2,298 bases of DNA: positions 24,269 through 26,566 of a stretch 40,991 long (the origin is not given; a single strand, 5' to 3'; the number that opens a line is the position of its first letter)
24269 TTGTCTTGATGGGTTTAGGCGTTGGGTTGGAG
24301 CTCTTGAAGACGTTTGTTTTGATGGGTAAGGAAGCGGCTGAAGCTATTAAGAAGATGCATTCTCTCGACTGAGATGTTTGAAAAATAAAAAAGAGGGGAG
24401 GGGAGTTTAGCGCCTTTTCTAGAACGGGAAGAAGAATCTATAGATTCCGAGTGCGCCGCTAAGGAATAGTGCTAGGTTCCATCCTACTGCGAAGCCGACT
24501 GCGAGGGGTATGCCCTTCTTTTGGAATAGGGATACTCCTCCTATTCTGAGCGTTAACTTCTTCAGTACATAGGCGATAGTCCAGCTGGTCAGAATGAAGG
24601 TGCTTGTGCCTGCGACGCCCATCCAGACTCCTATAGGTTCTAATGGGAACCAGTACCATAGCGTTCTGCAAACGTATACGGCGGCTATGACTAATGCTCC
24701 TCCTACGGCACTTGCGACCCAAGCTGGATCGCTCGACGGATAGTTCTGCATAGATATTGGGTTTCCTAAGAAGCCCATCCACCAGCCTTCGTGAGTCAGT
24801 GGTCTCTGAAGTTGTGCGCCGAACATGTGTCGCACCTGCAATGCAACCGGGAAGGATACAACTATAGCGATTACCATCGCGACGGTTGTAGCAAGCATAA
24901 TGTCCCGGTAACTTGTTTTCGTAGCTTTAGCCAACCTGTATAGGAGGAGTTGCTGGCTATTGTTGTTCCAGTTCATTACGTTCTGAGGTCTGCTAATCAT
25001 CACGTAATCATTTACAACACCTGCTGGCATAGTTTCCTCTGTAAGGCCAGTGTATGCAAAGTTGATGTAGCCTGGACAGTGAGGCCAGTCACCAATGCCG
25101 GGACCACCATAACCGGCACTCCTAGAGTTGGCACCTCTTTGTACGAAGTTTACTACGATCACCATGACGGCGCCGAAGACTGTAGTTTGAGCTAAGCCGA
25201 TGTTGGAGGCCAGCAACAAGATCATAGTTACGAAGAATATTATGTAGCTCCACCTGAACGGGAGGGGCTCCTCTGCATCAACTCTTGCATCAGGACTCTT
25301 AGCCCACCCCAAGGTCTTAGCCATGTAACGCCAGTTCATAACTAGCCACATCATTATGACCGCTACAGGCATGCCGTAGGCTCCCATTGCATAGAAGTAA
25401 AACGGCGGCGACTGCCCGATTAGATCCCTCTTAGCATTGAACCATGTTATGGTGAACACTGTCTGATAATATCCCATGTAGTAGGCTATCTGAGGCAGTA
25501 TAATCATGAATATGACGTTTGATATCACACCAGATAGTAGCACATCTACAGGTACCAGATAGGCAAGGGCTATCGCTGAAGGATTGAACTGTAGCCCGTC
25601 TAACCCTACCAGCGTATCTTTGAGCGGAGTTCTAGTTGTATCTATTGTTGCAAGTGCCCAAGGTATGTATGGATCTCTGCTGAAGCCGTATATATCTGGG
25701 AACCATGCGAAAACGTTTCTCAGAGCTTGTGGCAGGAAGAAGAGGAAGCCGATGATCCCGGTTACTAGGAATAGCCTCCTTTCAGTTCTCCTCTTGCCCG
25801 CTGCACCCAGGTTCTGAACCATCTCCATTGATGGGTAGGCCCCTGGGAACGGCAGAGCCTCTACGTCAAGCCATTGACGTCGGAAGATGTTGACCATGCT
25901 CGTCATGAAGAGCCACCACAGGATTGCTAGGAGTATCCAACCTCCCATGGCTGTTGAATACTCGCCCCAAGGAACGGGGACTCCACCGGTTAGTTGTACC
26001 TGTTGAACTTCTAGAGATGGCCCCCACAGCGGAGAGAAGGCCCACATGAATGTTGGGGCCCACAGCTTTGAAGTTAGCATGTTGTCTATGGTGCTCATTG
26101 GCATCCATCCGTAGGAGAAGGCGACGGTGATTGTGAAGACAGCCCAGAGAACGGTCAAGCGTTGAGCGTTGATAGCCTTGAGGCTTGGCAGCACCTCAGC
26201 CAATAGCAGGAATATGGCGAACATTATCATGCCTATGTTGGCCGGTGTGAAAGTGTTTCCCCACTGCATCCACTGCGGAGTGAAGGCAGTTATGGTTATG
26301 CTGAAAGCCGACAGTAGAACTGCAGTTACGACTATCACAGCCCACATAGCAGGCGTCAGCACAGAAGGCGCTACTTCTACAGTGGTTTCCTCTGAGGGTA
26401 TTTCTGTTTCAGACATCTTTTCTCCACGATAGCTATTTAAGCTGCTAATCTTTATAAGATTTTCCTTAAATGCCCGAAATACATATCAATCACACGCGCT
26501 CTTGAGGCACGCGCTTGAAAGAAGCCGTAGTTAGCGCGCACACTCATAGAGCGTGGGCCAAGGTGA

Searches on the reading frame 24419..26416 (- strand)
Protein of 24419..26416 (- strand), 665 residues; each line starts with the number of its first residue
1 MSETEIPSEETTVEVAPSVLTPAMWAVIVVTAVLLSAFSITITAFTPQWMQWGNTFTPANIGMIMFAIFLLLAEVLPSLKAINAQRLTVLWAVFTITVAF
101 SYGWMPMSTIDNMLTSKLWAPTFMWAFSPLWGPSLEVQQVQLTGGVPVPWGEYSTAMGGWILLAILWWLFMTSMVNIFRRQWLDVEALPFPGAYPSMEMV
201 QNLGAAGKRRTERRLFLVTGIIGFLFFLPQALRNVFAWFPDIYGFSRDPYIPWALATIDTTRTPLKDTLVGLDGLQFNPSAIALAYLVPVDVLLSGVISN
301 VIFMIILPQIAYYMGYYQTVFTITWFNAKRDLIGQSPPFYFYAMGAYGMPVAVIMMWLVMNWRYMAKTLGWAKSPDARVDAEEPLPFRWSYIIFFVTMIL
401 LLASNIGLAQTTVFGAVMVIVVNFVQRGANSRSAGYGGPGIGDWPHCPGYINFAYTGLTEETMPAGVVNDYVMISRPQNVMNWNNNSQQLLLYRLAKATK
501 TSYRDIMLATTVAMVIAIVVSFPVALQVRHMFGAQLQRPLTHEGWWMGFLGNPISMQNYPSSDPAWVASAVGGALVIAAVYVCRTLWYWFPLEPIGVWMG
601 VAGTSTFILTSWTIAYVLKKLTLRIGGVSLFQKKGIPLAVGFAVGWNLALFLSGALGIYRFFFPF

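Call 6: search_protein_families(library=pfam, proteins=[window:24419-26416:-], max_evalue=0.01)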
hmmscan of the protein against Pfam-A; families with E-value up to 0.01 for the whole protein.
window:24419-26416:- (665 aa): 2 families
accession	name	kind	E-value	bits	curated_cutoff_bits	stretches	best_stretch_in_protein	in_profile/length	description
PF20581.3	DUF6785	-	9e-21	74.4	25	1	27-533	4-498/498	Family of unknown function (DUF6785)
PF20580.3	DUF6784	-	4.3e-09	36.9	26.4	1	570-653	4-86/101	Domain of unknown function (DUF6784)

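Call 9: find_related_loci(query=window:24419-26416:-, collection=genome_contigs, flank=10000)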
Query window:24419-26416:- (665 aa) in genome_contigs; peptide patterns used: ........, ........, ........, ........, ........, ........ (x = any residue, [..] = any of these).
9 stretches matched a pattern; 1 encode a relative of the query (tblastn E <= 1e-3); 1 distinct loci.
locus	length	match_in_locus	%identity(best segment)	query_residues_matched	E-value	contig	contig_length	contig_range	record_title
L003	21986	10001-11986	71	4-665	0e+0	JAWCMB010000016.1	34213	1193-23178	MAG: Thermoproteota archaeon isolate JZ-2_201705_bins_26 JZ-2_201705_bins_26_scaffold_16, whole genome shotgun sequence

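Call 16: search_protein_families(library=pfam, proteins=[L003:17132-19855:+], max_evalue=0.01)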
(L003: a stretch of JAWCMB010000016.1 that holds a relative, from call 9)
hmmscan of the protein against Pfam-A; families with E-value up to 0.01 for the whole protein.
L003:17132-19855:+ (907 aa): 1 family
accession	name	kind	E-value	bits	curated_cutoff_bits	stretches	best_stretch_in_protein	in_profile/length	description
PF02018.23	CBM_4_9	-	2.8e-10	41.1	25.9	1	295-418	2-125/136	Carbohydrate binding domain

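Call 18: search_protein_families(library=ncbifam, proteins=[window:24419-26416:-], max_evalue=0.01)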
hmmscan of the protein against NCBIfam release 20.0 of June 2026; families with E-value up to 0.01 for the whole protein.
window:24419-26416:- (665 aa): 0 families

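Call 21: find_homologous_proteins(query=window:24419-26416:-, max_evalue=0.00001)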
Query window:24419-26416:- (665 aa): 8 proteins with E <= 0.00001 among 8000 candidates.
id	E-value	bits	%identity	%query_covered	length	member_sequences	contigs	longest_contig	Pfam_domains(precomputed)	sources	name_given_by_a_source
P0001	0.0e+0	1504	100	100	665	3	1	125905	PF20580.4,PF20581.4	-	-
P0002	0.0e+0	1203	76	99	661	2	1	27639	PF20580.4,PF20581.4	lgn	-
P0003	0.0e+0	1135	72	100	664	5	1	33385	PF20580.4,PF20581.4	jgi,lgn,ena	-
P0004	4.3e-264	896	58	99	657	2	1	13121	PF20581.4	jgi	jgi:hypothetical protein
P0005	1.1e-253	862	58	99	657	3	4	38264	PF20581.4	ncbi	ncbi:MAG: DUF6785 family protein [Thermoproteota archaeon]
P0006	3.7e-149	517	42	100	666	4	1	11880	PF20580.4,PF20581.4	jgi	-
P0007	7.0e-30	122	32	44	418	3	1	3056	PF20581.4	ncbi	ncbi:MAG: DUF6785 family protein, partial [Thermoproteota archaeon]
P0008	2.6e-7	48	22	98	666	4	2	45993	PF20580.4,PF20581.4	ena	-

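Call 22: find_encoding_contigs(protein=P0008, flank=10000, max_places=3)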
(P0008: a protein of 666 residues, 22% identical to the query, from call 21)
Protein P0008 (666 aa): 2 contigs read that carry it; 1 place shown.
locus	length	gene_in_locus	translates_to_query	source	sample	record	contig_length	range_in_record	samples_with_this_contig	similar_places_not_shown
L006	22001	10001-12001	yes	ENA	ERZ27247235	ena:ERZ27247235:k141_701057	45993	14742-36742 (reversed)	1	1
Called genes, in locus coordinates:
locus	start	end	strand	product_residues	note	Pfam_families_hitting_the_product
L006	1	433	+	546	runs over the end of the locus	-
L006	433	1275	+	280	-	PF01048:PNP_UDP_1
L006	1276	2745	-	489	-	PF01139:RtcB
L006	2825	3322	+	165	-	PF25212:HVO_A0114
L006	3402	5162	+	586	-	PF01411:tRNA-synt_2c, PF07973:tRNA_SAD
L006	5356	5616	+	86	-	-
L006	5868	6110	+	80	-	-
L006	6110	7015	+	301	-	PF00702:Hydrolase, PF13419:HAD_2, PF13242:Hydrolase_like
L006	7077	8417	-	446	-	PF01053:Cys_Met_Meta_PP, PF00155:Aminotran_1_2 (weak), PF00266:Aminotran_5 (weak), PF01041:DegT_DnrJ_EryC1, PF01212:Beta_elim_lyase (weak)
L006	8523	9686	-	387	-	PF01208:URO-D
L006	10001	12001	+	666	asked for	PF20581:DUF6785, PF20580:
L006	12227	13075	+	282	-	-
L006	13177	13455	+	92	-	PF00462:Glutaredoxin (weak)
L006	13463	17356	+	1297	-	PF14890:Intein_splicing, PF14528:LAGLIDADG_3, PF13597:NRDD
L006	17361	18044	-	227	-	PF00117:GATase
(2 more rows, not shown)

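Call 23: find_encoding_contigs(protein=P0005, flank=10000, max_places=3)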
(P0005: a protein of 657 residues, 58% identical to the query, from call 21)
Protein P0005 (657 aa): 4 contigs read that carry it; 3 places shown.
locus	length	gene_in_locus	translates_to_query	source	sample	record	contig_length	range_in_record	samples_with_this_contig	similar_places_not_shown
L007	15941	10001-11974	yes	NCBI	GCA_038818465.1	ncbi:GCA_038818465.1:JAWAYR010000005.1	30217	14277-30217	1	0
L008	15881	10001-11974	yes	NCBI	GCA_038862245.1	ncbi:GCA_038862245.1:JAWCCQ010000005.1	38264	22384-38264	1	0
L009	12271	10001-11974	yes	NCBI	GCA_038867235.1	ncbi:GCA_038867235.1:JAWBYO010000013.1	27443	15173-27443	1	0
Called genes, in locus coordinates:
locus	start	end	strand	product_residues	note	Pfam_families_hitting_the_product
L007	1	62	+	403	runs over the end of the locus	-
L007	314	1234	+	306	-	PF04389:Peptidase_M28 (weak)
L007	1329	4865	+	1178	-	PF02687:FtsX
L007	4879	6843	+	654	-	-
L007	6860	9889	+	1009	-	PF13620:CarboxypepD_reg (faint), PF02687:FtsX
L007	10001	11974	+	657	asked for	PF20581:DUF6785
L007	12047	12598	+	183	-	-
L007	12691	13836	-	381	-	-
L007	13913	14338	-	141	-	PF03479:PCC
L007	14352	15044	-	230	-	PF03737:RraA-like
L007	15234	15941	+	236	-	?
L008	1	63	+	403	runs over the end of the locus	-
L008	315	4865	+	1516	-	PF04389:Peptidase_M28, PF12704:MacB_PCD (faint), PF02687:FtsX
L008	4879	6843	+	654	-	-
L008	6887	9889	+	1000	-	PF13620:CarboxypepD_reg (faint), PF02687:FtsX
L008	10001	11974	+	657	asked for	PF20581:DUF6785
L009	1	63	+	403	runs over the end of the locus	-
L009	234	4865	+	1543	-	PF04389:Peptidase_M28, PF12704:MacB_PCD (faint), PF02687:FtsX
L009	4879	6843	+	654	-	-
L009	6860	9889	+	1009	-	PF13620:CarboxypepD_reg (faint), PF02687:FtsX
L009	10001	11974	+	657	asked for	PF20581:DUF6785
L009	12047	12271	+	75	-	?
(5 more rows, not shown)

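Call 24: find_encoding_contigs(protein=P0006, flank=10000, max_places=2)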
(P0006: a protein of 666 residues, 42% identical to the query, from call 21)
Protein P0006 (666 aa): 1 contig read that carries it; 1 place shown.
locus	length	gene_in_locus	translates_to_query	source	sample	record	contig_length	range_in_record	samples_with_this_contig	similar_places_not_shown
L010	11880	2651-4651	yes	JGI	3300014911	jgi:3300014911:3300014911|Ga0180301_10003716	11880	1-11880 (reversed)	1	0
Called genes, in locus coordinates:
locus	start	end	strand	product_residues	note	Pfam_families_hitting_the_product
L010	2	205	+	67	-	?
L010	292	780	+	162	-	-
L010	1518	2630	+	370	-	-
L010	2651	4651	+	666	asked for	PF20581:DUF6785, PF20580:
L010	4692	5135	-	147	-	-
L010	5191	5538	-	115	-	PF13546:DDE_5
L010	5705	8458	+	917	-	PF21231:GH141_M (weak), PF13229:Beta_helix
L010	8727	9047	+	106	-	-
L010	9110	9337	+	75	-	-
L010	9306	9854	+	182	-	PF00331:Glyco_hydro_10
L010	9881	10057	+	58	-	-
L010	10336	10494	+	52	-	PF00884:Sulfatase (weak)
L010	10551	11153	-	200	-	-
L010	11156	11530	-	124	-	PF08532:Glyco_hydro_42M (weak)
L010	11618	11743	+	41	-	-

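Call 29: search_solved_structures(query=A1, max_evalue=10)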
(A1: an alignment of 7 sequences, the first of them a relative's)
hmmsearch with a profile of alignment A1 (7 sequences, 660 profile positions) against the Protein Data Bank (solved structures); distinct sequences matched with E-value up to 10: 0.

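Call 54: find_related_loci(query=A1, collection=metagenome_contigs, flank=10000)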
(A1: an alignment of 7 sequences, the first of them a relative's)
Query A1 (665 aa) in metagenome_contigs; peptide patterns used: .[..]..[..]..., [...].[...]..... (x = any residue, [..] = any of these).
418 stretches matched a pattern; 198 encode a relative of the query (tblastn E <= 1e-3); the best 80 are kept; 79 distinct loci.
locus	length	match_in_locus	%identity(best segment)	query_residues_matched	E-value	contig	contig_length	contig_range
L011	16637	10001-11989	72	4-665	0e+0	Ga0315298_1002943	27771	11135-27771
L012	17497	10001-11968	57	8-665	0e+0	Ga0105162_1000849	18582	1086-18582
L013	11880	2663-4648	42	4-665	2e-154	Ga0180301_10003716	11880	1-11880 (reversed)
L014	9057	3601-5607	28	8-665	4e-60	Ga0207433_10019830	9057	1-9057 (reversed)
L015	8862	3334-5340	28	8-665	4e-60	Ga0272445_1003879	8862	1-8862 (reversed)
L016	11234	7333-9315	28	25-665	1e-59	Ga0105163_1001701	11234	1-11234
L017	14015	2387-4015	30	132-665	1e-58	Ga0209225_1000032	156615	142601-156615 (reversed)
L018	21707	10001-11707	28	102-665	5e-57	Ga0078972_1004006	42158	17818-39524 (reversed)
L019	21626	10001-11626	30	133-665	2e-55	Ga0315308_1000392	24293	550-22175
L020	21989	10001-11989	28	8-665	2e-55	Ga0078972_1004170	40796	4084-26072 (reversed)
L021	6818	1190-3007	28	76-665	8e-56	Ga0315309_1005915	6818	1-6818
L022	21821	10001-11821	28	71-665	1e-55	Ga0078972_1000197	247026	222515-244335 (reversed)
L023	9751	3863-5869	28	9-665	2e-54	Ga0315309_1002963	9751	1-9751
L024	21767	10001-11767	29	93-665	3e-54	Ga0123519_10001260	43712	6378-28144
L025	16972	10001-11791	28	79-665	3e-53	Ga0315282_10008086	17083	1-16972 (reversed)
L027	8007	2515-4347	28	70-665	6e-53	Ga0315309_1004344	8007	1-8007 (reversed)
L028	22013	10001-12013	28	8-665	2e-52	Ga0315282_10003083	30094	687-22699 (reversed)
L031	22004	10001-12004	27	2-665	1e-51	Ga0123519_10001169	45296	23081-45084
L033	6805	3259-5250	27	8-665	8e-52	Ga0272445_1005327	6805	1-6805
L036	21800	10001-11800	28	81-665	6e-51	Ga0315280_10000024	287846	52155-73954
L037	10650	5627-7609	27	8-665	2e-50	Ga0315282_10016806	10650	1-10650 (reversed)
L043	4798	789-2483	29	116-665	1e-49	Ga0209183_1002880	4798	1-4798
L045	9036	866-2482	29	133-665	4e-49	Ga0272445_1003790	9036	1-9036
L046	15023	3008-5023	26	1-665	1e-48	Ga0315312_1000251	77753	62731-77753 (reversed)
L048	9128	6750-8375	26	133-665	2e-48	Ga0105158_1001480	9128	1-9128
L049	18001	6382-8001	29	131-665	1e-47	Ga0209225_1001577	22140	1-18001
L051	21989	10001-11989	26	9-665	2e-47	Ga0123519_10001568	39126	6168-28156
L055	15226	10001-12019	26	10-665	1e-46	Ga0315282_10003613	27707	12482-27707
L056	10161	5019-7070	26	5-665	8e-47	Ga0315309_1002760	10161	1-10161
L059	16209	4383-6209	26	72-665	5e-46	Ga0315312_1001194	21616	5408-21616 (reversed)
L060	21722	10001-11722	29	81-648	3e-45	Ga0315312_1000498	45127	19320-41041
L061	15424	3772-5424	28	121-665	6e-45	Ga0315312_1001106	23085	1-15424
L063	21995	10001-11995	26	8-665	1e-44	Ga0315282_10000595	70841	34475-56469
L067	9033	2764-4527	25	88-665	3e-44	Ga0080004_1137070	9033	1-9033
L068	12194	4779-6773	26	15-665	1e-43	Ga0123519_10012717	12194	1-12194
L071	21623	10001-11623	29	132-665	8e-44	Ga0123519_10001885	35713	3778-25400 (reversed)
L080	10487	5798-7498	27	113-665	2e-42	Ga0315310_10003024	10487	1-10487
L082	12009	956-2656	26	104-665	1e-41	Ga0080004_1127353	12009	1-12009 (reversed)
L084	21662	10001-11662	27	119-665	6e-42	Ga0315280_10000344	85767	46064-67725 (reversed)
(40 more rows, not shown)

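Call 59: search_protein_families(library=pfam, proteins=[L027:967-2067:+, L045:4873-5907:+, L036:8753-9619:-, L022:15838-17271:-, L022:7292-8548:-, L056:1111-2412:-, L061:5586-6671:+, L080:7848-9161:+, L068:3108-4538:-, L071:15600-16886:+], max_evalue=0.001)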
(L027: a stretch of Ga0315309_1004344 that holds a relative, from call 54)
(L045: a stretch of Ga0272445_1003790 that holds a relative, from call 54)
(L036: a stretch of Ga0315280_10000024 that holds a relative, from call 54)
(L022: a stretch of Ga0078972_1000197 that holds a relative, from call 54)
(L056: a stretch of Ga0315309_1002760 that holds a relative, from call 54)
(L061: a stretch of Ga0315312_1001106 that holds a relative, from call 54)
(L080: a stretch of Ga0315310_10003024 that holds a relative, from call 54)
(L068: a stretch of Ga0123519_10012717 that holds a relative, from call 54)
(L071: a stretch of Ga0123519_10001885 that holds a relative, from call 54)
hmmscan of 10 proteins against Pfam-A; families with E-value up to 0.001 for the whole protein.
L027:967-2067:+ (367 aa): 1 family
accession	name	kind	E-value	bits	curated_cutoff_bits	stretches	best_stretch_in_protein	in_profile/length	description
PF01208.23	URO-D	-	7e-14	52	23.9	1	207-361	196-346/346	Uroporphyrinogen decarboxylase (URO-D)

L045:4873-5907:+ (345 aa): 4 families
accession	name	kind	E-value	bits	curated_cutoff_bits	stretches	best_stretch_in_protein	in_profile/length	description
PF01408.29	GFO_IDH_MocA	-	1e-34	120.2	24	1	5-122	1-117/120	Oxidoreductase family, NAD-binding Rossmann fold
PF22725.1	GFO_IDH_MocA_C3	-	4.5e-27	94.9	27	1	135-264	2-123/124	GFO/IDH/MocA C-terminal domain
PF02894.22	GFO_IDH_MocA_C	-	2.1e-20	73.9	22.9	1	138-338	1-218/218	Oxidoreductase family, C-terminal alpha/beta domain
PF03447.22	NAD_binding_3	-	4.6e-05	24.6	24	1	11-121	1-113/116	Homoserine dehydrogenase, NAD binding domain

L036:8753-9619:- (289 aa): 1 family
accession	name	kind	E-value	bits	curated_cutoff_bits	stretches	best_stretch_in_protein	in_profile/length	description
PF01261.30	AP_endonuc_2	-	5e-42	144.7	31.1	1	28-262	2-230/249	Xylose isomerase-like TIM barrel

L022:15838-17271:- (478 aa): 0 families

L022:7292-8548:- (419 aa): 2 families
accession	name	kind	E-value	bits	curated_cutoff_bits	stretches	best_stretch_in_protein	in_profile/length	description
PF01041.23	DegT_DnrJ_EryC1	-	8e-91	305.4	19.8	2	26-357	2-329/360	DegT/DnrJ/EryC1/StrS aminotransferase family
PF01053.26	Cys_Met_Meta_PP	-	6.7e-05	22.1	27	1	46-171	48-173/381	Cys/Met metabolism PLP-dependent enzyme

L056:1111-2412:- (434 aa): 1 family
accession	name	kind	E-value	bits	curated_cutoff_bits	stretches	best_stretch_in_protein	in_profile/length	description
PF00202.27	Aminotran_3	-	1.9e-62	211.7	30.5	1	44-370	9-352/403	Aminotransferase class-III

L061:5586-6671:+ (362 aa): 0 families

L080:7848-9161:+ (438 aa): 2 families
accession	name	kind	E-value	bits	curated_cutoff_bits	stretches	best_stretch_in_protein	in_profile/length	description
PF02056.22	Glyco_hydro_4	-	1.4e-47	162.1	23.2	1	6-170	2-169/183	Family 4 glycosyl hydrolase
PF11975.13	Glyco_hydro_4C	-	9.7e-39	134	24.1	1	194-408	1-209/211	Family 4 glycosyl hydrolase C-terminal domain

L068:3108-4538:- (477 aa): 1 family
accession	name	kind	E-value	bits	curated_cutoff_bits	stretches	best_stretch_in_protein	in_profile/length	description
PF06253.16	MTTB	-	3.3e-54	184.2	25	1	6-473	29-498/500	Trimethylamine methyltransferase (MTTB)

L071:15600-16886:+ (429 aa): 1 family
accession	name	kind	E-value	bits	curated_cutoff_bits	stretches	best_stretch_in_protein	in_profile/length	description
PF02614.20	UxaC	-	3.9e-09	36.3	25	1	15-279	18-301/464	Glucuronate isomerase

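Call 62: predict_structure(alignment_id=A1)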
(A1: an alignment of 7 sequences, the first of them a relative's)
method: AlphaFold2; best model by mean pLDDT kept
length: 665 residues; sequences in the alignment: 7
mean_pLDDT: 68.7   pTM: 0.77
mean pLDDT of the five models: 68.7, 61.2, 58.7, 58.3, 55.5
residues with pLDDT >= 90: 77; 70-90: 285; 50-70: 164; < 50: 139
segments of 3 or more residues with pLDDT < 50: 1-12, 52-56, 241-255, 269-273, 315-348, 435-450, 480-485, 542-562, 587-604
pLDDT, mean of each block of 10 residues (from residue 1): 36 69 93 86 69 49 74 71 87 83 74 76 68 88 89 90 88 86 76 82 72 85 80 62 42 50 51 60 80 71 59 43 33 33 45 62 73 78 88 93 84 75 70 46 40 51 58 57 59 90 94 91 90 75 43 43 52 58 52 39 54 86 88 88 82 76 68
secondary structure, 60 per line:
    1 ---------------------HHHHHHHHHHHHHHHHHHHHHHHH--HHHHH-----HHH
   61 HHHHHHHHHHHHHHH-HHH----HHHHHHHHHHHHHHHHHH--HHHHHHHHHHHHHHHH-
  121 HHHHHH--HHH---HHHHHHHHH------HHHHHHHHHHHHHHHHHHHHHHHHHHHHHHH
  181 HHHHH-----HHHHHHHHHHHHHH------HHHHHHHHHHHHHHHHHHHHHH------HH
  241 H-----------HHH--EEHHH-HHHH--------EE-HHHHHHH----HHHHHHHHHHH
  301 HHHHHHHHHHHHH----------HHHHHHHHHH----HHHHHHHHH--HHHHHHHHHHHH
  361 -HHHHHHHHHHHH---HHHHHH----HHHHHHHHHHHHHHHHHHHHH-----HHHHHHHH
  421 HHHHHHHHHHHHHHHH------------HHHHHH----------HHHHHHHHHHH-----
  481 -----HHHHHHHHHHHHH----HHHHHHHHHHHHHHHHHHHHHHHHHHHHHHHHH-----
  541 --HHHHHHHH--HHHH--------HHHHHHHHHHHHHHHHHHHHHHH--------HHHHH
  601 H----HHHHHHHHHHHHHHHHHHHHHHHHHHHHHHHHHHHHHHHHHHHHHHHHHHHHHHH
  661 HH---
elements in order (helices of 4 or more, strands of 3 or more residues): H22-45 H48-52 H58-75 H84-101 H104-119 H121-126 H135-143 H150-185 H191-204 H211-232 H264-267 H279-285 H290-313 H324-333 H338-346 H349-360 H362-373 H377-382 H387-407 H413-436 H449-454 H465-475 H486-498 H503-535 H543-550 H553-556 H565-587 H596-601 H606-662

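Call 64: fold_search(model_id=the predicted structure, library=pdb)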
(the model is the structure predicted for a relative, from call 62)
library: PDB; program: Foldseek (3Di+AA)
matches with E <= 10: 165; with E <= 0.001: 0
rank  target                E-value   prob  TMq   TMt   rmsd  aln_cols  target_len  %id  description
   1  8b24_A                2.3e-02  0.15  0.10  0.09  28.6       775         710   12  Time-resolved structure of K+-dependent Na+-PPase from Thermotoga maritima 3600-seconds post reaction initiation with  (released 2024-01-17)
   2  9g8j_C                1.0e-01  0.09  0.10  0.10  28.1       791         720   12  Structure of K+-dependent Na+-PPase from Thermotoga maritima in complex with zoledronate (released 2025-06-04)
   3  8b37_B                1.1e-01  0.07  0.09  0.09  28.9       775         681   13  Crystal structure of Pyrobaculum aerophilum potassium-independent proton pumping membrane integral pyrophosphatase in  (released 2024-01-17)
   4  5lzr_B                2.0e-01  0.08  0.11  0.11  27.6       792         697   11  Crystal structure of Thermotoga maritima sodium pumping membrane integral pyrophosphatase in complex with tungstate an (released 2016-12-14)
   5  4av3_A                2.1e-01  0.13  0.15  0.14  28.3       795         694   11  Crystal structure of Thermotoga Maritima sodium pumping membrane integral pyrophosphatase with metal ions in active si (released 2012-08-08)
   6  8zw8_A                2.2e-01  0.14  0.12  0.15  25.4       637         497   12  Cryo-EM structure of trimethylamine transporter TmaT (released 2024-11-06)
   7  8zxk_B                2.5e-01  0.13  0.13  0.15  26.7       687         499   10  Cryo-EM structure of trimethylamine transporter TmaT binding with TMA (released 2024-11-06)
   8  9a52_A                3.6e-01  0.08  0.10  0.13  26.8       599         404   11  Integrative model of YCSG-FABL by crosslinking MS and deep learning (released 2024-09-18)
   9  4av3_B                4.0e-01  0.06  0.11  0.11  28.0       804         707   10  Crystal structure of Thermotoga Maritima sodium pumping membrane integral pyrophosphatase with metal ions in active si (released 2012-08-08)
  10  8b37_A                4.6e-01  0.04  0.09  0.09  29.2       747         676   11  Crystal structure of Pyrobaculum aerophilum potassium-independent proton pumping membrane integral pyrophosphatase in  (released 2024-01-17)
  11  4ain_C                4.7e-01  0.06  0.10  0.12  25.9       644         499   11  Crystal structure of BetP with asymmetric protomers. (released 2012-06-06)
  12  6aft_A                5.3e-01  0.06  0.12  0.11  28.5       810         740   10  Proton pyrophosphatase - E301Q (released 2019-04-10)
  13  9kxx_A                5.6e-01  0.09  0.11  0.13  25.7       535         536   13  Inward-open Structure of human B0AT1 (released 2025-12-10)
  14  6afx_A                5.8e-01  0.06  0.12  0.11  29.0       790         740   10  Proton pyrophosphatase - E225A (released 2019-04-10)
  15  8b24_B                6.0e-01  0.09  0.15  0.15  26.6       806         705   10  Time-resolved structure of K+-dependent Na+-PPase from Thermotoga maritima 3600-seconds post reaction initiation with  (released 2024-01-17)
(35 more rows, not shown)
